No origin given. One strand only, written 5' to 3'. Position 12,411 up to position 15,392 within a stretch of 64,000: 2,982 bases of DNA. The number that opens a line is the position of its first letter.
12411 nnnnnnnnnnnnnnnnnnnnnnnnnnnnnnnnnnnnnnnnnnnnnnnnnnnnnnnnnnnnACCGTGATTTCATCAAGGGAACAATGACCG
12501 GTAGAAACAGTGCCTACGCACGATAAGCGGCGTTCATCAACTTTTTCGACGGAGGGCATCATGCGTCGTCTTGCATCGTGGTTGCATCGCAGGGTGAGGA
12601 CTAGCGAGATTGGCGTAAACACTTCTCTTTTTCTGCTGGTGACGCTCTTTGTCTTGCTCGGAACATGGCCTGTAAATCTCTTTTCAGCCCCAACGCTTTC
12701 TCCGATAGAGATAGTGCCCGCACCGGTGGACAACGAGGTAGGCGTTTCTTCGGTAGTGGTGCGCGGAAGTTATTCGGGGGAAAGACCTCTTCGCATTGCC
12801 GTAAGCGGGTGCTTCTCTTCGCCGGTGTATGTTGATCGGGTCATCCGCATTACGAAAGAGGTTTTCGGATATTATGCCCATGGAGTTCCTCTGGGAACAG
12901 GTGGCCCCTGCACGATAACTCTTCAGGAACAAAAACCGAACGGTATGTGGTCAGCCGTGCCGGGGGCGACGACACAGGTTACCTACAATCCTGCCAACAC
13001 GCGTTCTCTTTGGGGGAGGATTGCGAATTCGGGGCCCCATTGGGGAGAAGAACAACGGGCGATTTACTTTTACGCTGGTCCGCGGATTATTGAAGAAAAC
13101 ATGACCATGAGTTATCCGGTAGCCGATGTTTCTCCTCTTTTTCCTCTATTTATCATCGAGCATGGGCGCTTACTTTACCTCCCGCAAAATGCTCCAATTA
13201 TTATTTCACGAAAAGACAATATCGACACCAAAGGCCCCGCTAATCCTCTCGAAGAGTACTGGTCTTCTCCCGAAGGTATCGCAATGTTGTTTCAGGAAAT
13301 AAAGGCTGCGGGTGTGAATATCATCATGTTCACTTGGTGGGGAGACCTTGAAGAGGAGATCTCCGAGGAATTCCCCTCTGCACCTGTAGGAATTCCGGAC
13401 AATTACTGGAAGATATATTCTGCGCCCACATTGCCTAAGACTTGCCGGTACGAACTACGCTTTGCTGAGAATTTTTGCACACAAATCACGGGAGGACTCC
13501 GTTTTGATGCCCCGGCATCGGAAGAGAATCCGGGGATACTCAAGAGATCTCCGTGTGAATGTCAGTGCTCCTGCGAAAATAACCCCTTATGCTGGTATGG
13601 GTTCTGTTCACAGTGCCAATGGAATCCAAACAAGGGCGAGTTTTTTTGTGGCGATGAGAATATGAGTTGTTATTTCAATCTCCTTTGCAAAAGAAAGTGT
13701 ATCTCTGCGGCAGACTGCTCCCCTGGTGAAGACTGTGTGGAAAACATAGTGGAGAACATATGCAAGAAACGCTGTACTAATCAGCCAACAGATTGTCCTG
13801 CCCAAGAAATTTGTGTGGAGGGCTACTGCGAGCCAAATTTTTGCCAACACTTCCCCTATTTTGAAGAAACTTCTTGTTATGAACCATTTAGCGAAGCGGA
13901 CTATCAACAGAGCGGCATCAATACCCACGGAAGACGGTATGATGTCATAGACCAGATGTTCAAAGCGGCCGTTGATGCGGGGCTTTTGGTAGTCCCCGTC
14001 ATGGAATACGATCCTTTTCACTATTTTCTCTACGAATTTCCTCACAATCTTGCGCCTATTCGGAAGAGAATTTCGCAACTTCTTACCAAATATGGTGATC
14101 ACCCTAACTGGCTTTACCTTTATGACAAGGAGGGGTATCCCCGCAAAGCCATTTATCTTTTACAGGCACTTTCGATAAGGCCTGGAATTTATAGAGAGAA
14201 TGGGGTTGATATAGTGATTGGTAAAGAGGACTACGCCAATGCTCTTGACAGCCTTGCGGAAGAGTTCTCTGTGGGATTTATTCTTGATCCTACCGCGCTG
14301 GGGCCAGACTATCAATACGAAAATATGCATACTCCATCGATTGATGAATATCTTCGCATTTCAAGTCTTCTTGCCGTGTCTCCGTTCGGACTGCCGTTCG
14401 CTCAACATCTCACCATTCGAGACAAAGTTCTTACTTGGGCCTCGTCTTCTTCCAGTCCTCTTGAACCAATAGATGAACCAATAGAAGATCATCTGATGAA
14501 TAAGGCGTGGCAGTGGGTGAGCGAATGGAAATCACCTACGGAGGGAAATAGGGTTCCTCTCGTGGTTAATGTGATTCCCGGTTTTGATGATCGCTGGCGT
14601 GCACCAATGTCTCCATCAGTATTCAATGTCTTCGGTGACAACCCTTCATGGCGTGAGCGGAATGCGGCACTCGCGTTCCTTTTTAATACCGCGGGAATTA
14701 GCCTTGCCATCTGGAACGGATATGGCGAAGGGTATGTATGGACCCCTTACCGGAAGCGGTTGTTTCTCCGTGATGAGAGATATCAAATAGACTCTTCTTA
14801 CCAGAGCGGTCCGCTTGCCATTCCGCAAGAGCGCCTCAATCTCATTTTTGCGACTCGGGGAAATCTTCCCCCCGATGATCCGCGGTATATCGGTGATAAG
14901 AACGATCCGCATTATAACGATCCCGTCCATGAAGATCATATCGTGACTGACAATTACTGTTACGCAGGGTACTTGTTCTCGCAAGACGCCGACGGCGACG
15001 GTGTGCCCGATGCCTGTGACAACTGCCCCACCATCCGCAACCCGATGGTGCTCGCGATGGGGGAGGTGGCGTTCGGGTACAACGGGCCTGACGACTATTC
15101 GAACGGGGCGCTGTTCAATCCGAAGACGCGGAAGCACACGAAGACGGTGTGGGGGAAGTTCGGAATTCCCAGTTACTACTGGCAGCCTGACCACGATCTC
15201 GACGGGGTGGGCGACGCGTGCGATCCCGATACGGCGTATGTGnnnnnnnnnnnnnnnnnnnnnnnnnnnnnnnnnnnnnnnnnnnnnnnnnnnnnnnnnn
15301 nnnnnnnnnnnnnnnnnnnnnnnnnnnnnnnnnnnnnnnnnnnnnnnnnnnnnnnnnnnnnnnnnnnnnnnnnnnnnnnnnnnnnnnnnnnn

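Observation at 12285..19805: Giant mosaic secreted protein plus Cys-rich lipoprotein pair next to tRNA-Val, with patchy low-GC composition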

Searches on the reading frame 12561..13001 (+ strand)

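Call 42: search_protein_families(library=pfam, proteins=[window:12561-13001:+], max_evalue=10)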
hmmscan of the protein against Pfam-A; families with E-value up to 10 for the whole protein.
window:12561-13001:+ (147 aa): 1 family
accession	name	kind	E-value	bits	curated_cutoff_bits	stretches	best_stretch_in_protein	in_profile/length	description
PF24876.1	PA4575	-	0.082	13.4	27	1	49-96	18-65/113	PA4575-like protein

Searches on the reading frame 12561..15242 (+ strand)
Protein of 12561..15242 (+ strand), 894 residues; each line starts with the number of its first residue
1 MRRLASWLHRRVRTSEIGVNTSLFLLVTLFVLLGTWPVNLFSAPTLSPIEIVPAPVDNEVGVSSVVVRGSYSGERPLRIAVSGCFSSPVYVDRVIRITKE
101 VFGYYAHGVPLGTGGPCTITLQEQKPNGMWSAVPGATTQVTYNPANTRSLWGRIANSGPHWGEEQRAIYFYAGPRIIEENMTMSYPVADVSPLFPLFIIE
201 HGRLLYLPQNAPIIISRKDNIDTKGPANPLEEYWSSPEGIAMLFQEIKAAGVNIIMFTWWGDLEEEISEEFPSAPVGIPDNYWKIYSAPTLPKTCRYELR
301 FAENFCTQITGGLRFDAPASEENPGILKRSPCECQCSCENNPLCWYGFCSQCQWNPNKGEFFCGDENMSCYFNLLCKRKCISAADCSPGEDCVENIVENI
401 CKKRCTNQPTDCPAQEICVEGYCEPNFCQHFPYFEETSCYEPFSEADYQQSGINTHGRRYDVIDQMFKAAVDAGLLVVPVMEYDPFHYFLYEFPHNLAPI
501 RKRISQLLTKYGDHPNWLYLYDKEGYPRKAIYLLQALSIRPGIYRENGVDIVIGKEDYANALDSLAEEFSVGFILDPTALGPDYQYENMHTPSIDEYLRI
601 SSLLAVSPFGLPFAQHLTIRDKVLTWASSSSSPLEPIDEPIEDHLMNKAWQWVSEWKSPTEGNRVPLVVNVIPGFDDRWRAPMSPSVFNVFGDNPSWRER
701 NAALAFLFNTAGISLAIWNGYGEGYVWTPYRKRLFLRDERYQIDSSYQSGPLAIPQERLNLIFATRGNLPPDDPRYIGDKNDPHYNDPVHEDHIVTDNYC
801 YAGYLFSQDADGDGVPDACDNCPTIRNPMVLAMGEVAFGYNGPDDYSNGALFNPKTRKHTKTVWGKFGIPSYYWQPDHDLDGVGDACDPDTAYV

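Call 44: predict_structure(alignment_id=A3)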
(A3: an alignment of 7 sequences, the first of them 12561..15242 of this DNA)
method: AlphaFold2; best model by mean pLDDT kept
length: 894 residues; sequences in the alignment: 7
mean_pLDDT: 47.7   pTM: 0.50
mean pLDDT of the five models: 47.7, 45.0, 43.4, 42.4, 39.6
residues with pLDDT >= 90: 2; 70-90: 159; 50-70: 177; < 50: 556
segments of 3 or more residues with pLDDT < 50: 1-5, 11-20, 32-47, 86-90, 96-102, 148-234, 261-302, 309-332, 334-370, 372-427, 431-435, 484-489, 579-585, 610-639, 656-663, 670-710, 712-764, 788-894
pLDDT, mean of each block of 10 residues (from residue 1): 46 45 55 35 37 58 62 72 59 46 56 76 83 80 63 42 36 32 23 27 25 31 31 54 58 56 31 24 27 45 49 30 35 45 35 38 43 45 43 37 31 35 44 50 74 70 70 70 49 73 78 72 71 74 77 84 89 70 50 75 69 38 44 43 52 47 53 30 27 36 45 39 27 35 38 36 55 71 58 30 34 40 35 26 27 24 24 24 27 25
secondary structure, 60 per line:
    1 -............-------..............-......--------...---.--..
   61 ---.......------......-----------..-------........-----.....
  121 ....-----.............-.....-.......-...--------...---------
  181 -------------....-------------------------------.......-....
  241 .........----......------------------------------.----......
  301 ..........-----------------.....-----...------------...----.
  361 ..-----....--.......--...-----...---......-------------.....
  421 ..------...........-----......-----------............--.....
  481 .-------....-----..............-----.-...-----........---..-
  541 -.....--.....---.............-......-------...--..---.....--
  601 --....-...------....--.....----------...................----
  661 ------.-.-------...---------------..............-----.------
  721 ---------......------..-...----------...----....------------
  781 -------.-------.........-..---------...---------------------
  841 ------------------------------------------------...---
elements in order (helices of 4 or more, strands of 3 or more residues): H2-13 H21-34 H36-41 E50-52 E64-70 E77-82 E103-110 E116-124 E130-142 H144-148 H150-156 E169-171 H194-197 H229-235 H237-249 E254-259 E295-310 E328-332 E353-355 E360-362 E368-371 E374-380 E391-393 H397-402 E416-422 E429-439 H445-450 H462-473 E476-481 H489-492 H498-511 E519-521 E527-534 E542-546 E549-553 H557-569 E571-576 H594-598 E603-606 E617-620 E623-627 E638-640 H641-656 H695-708 H730-735 H796-804
